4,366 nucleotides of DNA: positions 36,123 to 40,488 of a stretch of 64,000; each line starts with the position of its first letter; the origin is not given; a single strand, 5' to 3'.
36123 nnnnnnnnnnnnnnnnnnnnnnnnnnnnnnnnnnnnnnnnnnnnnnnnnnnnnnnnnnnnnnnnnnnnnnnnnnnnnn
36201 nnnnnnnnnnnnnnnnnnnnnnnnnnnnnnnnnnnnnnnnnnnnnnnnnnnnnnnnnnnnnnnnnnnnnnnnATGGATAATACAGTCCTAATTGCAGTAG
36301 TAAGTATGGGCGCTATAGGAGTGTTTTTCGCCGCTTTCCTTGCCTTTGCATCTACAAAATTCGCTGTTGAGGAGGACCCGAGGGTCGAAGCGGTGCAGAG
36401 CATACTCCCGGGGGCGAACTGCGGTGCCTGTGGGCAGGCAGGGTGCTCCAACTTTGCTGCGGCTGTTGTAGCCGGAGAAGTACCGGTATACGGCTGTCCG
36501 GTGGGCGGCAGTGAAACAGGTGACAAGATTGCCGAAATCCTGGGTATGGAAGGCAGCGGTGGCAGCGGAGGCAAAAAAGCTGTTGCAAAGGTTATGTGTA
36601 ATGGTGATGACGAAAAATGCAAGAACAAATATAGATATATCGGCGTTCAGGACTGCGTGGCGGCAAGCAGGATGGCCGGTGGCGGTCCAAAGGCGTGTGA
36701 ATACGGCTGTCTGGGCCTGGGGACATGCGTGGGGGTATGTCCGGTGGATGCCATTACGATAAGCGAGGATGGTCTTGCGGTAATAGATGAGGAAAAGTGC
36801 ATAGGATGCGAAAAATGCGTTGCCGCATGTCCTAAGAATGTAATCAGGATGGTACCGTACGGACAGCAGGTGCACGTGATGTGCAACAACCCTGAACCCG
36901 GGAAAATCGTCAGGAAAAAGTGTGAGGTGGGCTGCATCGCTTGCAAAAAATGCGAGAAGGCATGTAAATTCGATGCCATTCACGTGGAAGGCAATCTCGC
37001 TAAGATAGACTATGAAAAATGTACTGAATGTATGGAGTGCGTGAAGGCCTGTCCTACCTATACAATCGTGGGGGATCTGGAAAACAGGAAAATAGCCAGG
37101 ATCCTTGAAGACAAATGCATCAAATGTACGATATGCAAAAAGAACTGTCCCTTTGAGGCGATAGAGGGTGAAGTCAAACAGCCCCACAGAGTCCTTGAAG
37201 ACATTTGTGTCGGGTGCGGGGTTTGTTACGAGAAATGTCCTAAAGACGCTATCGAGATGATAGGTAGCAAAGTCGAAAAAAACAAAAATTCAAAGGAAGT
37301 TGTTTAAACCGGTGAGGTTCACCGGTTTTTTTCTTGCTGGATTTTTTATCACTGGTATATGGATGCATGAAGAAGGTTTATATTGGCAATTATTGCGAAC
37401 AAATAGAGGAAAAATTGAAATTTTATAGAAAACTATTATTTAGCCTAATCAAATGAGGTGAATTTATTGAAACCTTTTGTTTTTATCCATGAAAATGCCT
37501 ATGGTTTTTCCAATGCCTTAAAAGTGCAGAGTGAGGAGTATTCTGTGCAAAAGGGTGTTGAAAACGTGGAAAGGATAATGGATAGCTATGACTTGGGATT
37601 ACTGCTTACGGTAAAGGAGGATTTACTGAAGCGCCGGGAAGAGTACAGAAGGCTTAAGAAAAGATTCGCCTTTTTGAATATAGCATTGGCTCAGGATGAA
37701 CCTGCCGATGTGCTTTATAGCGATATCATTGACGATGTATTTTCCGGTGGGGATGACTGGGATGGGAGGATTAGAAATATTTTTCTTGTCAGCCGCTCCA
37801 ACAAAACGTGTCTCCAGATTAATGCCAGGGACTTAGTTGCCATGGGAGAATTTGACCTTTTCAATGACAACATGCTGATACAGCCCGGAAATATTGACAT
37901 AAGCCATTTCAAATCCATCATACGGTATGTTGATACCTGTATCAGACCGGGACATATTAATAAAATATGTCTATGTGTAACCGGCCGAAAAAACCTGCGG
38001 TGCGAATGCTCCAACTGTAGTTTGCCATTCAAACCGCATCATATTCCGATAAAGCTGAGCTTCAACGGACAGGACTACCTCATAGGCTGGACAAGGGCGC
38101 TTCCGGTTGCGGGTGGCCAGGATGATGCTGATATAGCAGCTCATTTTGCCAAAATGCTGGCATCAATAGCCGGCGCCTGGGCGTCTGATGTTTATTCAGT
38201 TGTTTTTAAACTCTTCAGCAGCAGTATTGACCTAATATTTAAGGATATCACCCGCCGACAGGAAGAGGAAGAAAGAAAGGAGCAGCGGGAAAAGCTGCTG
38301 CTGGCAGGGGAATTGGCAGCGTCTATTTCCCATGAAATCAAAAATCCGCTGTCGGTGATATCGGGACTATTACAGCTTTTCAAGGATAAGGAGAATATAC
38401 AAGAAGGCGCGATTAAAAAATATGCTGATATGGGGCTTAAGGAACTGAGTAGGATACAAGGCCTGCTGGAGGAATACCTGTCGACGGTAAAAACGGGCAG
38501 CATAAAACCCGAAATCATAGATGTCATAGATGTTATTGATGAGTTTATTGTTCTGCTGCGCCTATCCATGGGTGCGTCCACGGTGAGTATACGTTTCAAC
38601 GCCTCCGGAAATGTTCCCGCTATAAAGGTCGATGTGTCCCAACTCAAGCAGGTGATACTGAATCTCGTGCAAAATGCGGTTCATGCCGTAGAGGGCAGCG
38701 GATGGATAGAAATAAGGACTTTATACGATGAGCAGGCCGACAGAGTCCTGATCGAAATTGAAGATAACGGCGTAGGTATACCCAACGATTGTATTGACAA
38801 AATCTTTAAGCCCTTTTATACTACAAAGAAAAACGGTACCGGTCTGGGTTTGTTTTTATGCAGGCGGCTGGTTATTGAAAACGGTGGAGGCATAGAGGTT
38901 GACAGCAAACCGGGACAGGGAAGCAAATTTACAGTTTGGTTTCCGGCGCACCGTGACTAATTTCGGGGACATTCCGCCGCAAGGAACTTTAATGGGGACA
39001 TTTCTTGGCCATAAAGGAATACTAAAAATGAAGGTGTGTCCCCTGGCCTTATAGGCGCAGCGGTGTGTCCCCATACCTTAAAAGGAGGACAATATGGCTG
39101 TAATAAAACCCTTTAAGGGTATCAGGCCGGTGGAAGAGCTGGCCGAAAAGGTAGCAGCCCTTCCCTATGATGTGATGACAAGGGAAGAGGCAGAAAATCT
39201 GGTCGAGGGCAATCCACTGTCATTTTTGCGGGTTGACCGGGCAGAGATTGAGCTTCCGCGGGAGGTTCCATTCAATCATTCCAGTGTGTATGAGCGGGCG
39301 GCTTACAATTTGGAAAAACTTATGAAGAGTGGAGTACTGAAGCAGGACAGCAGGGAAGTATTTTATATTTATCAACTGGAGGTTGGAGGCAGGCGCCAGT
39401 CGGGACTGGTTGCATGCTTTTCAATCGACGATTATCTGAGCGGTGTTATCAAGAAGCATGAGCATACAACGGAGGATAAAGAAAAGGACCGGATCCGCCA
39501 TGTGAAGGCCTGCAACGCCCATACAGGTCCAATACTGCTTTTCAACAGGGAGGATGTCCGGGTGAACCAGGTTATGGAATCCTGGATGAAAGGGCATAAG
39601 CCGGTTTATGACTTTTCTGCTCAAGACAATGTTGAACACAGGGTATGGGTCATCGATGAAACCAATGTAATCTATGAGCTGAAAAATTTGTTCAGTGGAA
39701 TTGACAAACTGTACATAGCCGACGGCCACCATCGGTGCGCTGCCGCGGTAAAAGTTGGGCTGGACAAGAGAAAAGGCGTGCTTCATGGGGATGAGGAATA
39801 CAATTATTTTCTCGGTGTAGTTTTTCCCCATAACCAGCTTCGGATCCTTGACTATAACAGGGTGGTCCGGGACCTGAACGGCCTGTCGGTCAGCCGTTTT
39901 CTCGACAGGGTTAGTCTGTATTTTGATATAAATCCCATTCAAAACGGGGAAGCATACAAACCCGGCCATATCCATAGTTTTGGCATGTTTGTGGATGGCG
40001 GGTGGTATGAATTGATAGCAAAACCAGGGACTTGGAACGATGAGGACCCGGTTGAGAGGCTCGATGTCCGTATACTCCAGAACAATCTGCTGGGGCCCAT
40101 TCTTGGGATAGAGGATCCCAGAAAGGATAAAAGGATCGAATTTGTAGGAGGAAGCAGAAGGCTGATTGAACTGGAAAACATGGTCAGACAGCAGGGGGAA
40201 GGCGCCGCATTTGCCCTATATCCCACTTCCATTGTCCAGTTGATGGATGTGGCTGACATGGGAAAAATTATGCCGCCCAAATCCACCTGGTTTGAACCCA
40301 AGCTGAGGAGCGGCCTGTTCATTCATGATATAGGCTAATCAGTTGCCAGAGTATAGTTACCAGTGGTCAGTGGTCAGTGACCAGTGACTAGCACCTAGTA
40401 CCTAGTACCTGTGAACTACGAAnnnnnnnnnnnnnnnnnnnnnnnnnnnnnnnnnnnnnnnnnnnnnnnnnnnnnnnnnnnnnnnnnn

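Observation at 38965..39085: Nested copy of the hairpin repeat: one unit apparently inserted into another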

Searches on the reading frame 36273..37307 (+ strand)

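Call 85: search_protein_families(library=pfam, proteins=[window:36273-37307:+], max_evalue=0.00001)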
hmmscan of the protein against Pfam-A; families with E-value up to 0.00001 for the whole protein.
window:36273-37307:+ (344 aa): 13 families
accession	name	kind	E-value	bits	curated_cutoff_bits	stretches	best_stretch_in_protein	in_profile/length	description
PF00037.32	Fer4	-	8.9e-30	101.8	21.1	3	170-192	2-24/24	4Fe-4S binding domain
PF14697.11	Fer4_21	-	9.5e-28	96.6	35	3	275-329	1-59/59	4Fe-4S dicluster domain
PF12838.12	Fer4_7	-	1.8e-27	96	27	4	146-190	2-52/52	4Fe-4S dicluster domain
PF13187.11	Fer4_9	-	2.3e-22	79.2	27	3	281-327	1-52/52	4Fe-4S dicluster domain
PF13237.11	Fer4_10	-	1.4e-20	73.4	25.5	2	244-293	3-53/53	4Fe-4S dicluster domain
PF12837.12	Fer4_6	-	4.7e-19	67.8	25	2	169-191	2-24/24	4Fe-4S binding domain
PF12797.12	Fer4_2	-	1.3e-15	56.6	24.5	0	170-187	4-21/22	4Fe-4S binding domain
PF13484.11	Fer4_16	-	3.4e-15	57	30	0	249-270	1-21/66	4Fe-4S double cluster binding domain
PF04060.18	FeS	-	1.1e-12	47.9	23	1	45-77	1-33/33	Putative Fe-S cluster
PF25160.1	LdpA_Fe-S-bd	-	4.8e-12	45.9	27.6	1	152-196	9-48/49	LdpA Fe-S cluster-binding domain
PF12800.12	Fer4_4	-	6.9e-09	35.7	24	0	174-188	2-16/17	4Fe-4S binding domain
PF12798.12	Fer4_3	-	2.6e-08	34.5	27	0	312-326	1-15/15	4Fe-4S binding domain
PF13534.11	Fer4_17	-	1.4e-07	32.3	22.2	0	249-275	1-26/61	4Fe-4S dicluster domain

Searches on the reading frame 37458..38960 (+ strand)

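Call 85: search_protein_families(library=pfam, proteins=[window:37458-38960:+], max_evalue=0.00001)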
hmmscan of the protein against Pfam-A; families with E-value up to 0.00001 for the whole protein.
window:37458-38960:+ (500 aa): 2 families
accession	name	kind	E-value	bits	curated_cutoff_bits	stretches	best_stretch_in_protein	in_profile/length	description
PF02518.31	HATPase_c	-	3.6e-28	98.6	26.4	1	392-497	2-109/111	Histidine kinase-, DNA gyrase B-, and HSP90-like ATPase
PF00512.31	HisKA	-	1.1e-10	41.8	26.9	1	284-343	3-60/66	His Kinase A (phospho-acceptor) domain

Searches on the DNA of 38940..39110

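Call 15: search_rna_families(source=window, start=38940, end=39110, threshold=evalue, max_evalue=10)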
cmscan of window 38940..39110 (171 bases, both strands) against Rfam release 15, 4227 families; matches with E-value up to 10: 2.
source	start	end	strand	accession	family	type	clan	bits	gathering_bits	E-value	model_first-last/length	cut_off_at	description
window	39056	39102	-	RF03299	mir-1000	Gene; miRNA;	-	19.3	50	0.045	1-72/72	no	mir-1000 microRNA precursor family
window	39062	39087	+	RF03128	L31-Coriobacteria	Cis-reg; leader;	CL00118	14.4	33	3.9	1-33/33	no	L31-Coriobacteria ribosomal protein leader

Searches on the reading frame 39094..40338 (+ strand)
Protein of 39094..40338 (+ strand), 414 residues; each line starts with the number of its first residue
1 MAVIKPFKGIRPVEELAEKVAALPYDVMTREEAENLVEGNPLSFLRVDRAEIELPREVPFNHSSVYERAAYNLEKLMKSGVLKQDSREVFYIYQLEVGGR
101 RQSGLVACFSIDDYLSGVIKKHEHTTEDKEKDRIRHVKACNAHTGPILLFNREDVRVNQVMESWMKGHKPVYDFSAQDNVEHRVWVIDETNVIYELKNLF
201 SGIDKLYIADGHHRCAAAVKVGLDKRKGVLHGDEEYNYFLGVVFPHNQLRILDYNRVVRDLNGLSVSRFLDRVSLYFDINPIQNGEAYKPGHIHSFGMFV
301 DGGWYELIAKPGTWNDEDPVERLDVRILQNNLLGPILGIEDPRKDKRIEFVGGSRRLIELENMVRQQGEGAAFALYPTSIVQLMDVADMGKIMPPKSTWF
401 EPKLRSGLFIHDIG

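Call 22: find_encoding_contigs(protein=window:39094-40338:+, flank=3000, max_places=10)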
Protein window:39094-40338:+ (414 aa): 2 contigs read that carry it; 2 places shown.
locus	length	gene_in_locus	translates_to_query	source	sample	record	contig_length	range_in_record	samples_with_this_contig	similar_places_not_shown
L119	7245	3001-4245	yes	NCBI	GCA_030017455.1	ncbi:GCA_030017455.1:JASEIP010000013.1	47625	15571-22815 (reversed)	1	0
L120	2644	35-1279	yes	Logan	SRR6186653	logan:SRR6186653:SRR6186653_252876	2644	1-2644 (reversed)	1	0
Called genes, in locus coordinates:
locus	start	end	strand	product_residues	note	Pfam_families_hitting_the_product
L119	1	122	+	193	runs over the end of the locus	PF02508:Rnf-Nqr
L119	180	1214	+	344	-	PF04060:FeS, PF13237:Fer4_10 (weak), PF14697:Fer4_21, PF25160:LdpA_Fe-S-bd (weak), PF12838:Fer4_7 (weak), PF00037:Fer4, PF14697:Fer4_21, PF13187:Fer4_9, +18 more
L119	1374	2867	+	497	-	PF00512:HisKA, PF02518:HATPase_c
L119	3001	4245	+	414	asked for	PF06245:DUF1015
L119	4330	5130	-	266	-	PF02811:PHP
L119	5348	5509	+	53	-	-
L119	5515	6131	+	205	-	PF14689:SPOB_a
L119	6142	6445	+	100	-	PF02518:HATPase_c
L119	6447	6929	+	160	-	PF00072:Response_reg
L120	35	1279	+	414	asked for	PF06245:DUF1015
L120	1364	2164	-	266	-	PF02811:PHP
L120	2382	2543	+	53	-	-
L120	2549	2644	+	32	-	?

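Call 61: find_homologous_proteins(query=window:39094-40338:+, max_evalue=1e-50)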
Query window:39094-40338:+ (414 aa): 8000 proteins with E <= 1e-50 among 8000 candidates; the best 120 are listed.
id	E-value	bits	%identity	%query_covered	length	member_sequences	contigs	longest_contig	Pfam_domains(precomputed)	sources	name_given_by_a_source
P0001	5.3e-282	953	100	100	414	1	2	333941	PF06245.17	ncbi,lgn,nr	ncbi:MAG: hypothetical protein HPY66_0812 [Firmicutes bacterium]|nr:hypothetical protein [Bacillota 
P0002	3.8e-253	858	89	100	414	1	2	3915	PF06245.17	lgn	-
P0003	4.1e-187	640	67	100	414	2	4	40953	PF06245.17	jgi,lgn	jgi:uncharacterized protein (DUF1015 family)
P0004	1.2e-171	589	62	100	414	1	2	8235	PF06245.17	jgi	jgi:uncharacterized protein (DUF1015 family)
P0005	2.8e-165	568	61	100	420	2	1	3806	PF06245.17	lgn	-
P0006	2.9e-165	568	61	100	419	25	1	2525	PF06245.17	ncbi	-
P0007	3.2e-165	568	61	100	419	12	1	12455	PF06245.17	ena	-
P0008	1.0e-163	563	61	100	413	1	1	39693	PF06245.17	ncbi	-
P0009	1.6e-162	559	59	100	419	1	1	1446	PF06245.17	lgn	-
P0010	2.5e-162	559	59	100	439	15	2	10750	PF06245.17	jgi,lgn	jgi:uncharacterized protein (DUF1015 family)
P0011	3.3e-162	558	59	100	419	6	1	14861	PF06245.17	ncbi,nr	ncbi:MAG: DUF1015 family protein [Firmicutes bacterium]|nr:DUF1015 family protein [Bacillota bacteri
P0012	4.3e-161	555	59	100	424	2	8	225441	PF06245.17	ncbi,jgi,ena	-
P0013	9.5e-161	553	59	99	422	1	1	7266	PF06245.17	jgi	jgi:uncharacterized protein (DUF1015 family)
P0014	3.1e-160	552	59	100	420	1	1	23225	PF06245.17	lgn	-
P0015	7.6e-160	550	61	100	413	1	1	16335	PF06245.17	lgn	-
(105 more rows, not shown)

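Call 62: find_encoding_contigs(protein=P0002, flank=3000, max_places=4)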
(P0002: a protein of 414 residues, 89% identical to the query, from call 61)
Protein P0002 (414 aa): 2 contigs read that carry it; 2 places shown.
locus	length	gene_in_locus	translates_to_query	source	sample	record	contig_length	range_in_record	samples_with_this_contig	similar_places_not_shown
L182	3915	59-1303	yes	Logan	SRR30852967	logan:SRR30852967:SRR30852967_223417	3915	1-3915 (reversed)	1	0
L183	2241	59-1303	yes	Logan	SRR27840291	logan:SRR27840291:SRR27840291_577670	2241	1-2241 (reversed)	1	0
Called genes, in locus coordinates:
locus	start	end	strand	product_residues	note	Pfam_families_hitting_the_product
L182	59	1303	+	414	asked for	PF06245:DUF1015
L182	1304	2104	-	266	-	PF02811:PHP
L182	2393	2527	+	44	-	-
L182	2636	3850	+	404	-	PF05977:MFS_3, PF07690:MFS_1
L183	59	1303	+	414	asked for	PF06245:DUF1015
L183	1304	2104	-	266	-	PF02811:PHP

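Call 63: find_encoding_contigs(protein=P0003, flank=3000, max_places=4)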
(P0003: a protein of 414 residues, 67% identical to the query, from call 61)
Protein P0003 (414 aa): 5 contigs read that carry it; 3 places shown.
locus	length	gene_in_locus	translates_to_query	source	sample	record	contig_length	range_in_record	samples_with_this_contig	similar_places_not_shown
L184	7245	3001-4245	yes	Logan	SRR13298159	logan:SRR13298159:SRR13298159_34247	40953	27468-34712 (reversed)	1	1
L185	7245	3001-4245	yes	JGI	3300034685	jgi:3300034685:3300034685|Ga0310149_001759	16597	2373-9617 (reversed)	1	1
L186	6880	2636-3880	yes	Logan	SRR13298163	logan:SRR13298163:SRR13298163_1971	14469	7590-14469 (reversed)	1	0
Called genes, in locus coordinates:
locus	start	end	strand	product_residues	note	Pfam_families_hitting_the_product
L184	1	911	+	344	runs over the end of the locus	PF04060:FeS, PF14697:Fer4_21, PF12838:Fer4_7, PF13187:Fer4_9, PF00037:Fer4, PF13187:Fer4_9, PF14697:Fer4_21, PF13187:Fer4_9, +18 more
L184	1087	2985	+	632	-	PF00989:PAS (weak), PF00512:HisKA, PF02518:HATPase_c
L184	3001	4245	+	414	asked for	PF06245:DUF1015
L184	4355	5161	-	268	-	PF02811:PHP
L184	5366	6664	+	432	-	PF01409:tRNA-synt_2d (weak), PF13393:tRNA-synt_His, PF00587:tRNA-synt_2b (faint)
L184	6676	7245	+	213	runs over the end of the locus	PF01634:HisG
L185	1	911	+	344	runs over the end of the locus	PF04060:FeS, PF14697:Fer4_21, PF12838:Fer4_7, PF13187:Fer4_9, PF00037:Fer4, PF13187:Fer4_9, PF14697:Fer4_21, PF13187:Fer4_9, +18 more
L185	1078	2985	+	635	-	PF00989:PAS (weak), PF00512:HisKA, PF02518:HATPase_c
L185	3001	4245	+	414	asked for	PF06245:DUF1015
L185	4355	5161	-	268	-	PF02811:PHP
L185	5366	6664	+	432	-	PF01409:tRNA-synt_2d (weak), PF13393:tRNA-synt_His, PF00587:tRNA-synt_2b (faint)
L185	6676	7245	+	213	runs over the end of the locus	PF01634:HisG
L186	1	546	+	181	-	?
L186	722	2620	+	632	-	PF00989:PAS (weak), PF00512:HisKA, PF02518:HATPase_c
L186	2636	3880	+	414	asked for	PF06245:DUF1015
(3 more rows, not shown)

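Call 67: find_encoding_contigs(protein=P0003, flank=10000, max_places=1)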
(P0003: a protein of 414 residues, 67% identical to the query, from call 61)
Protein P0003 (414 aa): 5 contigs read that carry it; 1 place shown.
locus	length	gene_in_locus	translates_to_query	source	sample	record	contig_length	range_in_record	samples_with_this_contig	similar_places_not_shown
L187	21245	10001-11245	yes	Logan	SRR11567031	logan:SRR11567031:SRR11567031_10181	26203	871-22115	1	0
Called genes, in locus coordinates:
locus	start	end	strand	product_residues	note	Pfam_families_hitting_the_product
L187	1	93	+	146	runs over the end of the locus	PF03473:MOSC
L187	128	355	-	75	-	PF00462:Glutaredoxin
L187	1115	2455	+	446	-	PF00202:Aminotran_3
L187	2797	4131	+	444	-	PF13375:RnfC_N, PF01512:Complex1_51K, PF10531:SLBB, PF12838:Fer4_7 (weak), PF13183:Fer4_8 (faint), PF13187:Fer4_9 (weak), PF13237:Fer4_10, PF13484:Fer4_16 (faint)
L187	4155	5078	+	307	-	PF03116:NQR2_RnfD_RnfE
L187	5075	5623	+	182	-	PF04205:FMN_bind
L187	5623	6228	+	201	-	PF02508:Rnf-Nqr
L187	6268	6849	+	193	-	PF02508:Rnf-Nqr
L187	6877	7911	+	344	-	PF04060:FeS, PF14697:Fer4_21, PF12838:Fer4_7, PF13187:Fer4_9, PF00037:Fer4, PF13187:Fer4_9, PF14697:Fer4_21, PF13187:Fer4_9, +18 more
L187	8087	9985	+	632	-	PF00989:PAS (weak), PF00512:HisKA, PF02518:HATPase_c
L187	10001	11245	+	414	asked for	PF06245:DUF1015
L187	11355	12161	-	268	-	PF02811:PHP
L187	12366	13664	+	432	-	PF01409:tRNA-synt_2d (weak), PF13393:tRNA-synt_His, PF00587:tRNA-synt_2b (faint)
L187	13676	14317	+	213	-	PF01634:HisG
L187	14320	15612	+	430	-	PF00815:Histidinol_dh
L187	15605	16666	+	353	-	PF00155:Aminotran_1_2, PF04864:Alliinase_C (weak)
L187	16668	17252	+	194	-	PF00475:IGPD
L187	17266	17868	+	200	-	PF00117:GATase, PF07685:GATase_3, PF01174:SNO, PF07722:Peptidase_C26 (faint)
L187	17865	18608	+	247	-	PF00977:His_biosynth, PF05690:ThiG (faint), PF01207:Dus (faint)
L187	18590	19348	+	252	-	PF00977:His_biosynth, PF01207:Dus (faint), PF02581:TMP-TENI (faint), PF03060:NMO (faint), PF01180:DHO_dh (faint), PF04309:G3P_antiterm (faint)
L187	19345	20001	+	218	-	PF01502:PRA-CH, PF01503:PRA-PH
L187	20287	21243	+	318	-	PF21783:YNCE (faint)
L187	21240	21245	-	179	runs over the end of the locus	PF14277:DUF4364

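Call 72: find_encoding_contigs(protein=P0004, flank=4000, max_places=3)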
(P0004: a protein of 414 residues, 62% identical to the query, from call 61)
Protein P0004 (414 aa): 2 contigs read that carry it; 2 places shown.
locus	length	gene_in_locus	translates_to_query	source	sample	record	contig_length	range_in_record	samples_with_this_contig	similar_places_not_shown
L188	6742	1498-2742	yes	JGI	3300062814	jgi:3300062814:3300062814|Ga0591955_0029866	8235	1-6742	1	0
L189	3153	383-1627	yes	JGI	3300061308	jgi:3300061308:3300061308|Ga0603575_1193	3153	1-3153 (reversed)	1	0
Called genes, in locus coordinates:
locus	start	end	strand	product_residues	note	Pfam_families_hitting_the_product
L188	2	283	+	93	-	?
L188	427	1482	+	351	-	PF00989:PAS (weak), PF08448:PAS_4 (weak), PF00512:HisKA, PF02518:HATPase_c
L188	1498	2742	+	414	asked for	PF06245:DUF1015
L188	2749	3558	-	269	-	PF02811:PHP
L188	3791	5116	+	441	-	PF13393:tRNA-synt_His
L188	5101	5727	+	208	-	PF01634:HisG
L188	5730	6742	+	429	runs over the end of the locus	PF00815:Histidinol_dh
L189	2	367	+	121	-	?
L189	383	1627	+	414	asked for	PF06245:DUF1015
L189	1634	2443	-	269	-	PF02811:PHP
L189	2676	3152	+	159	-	?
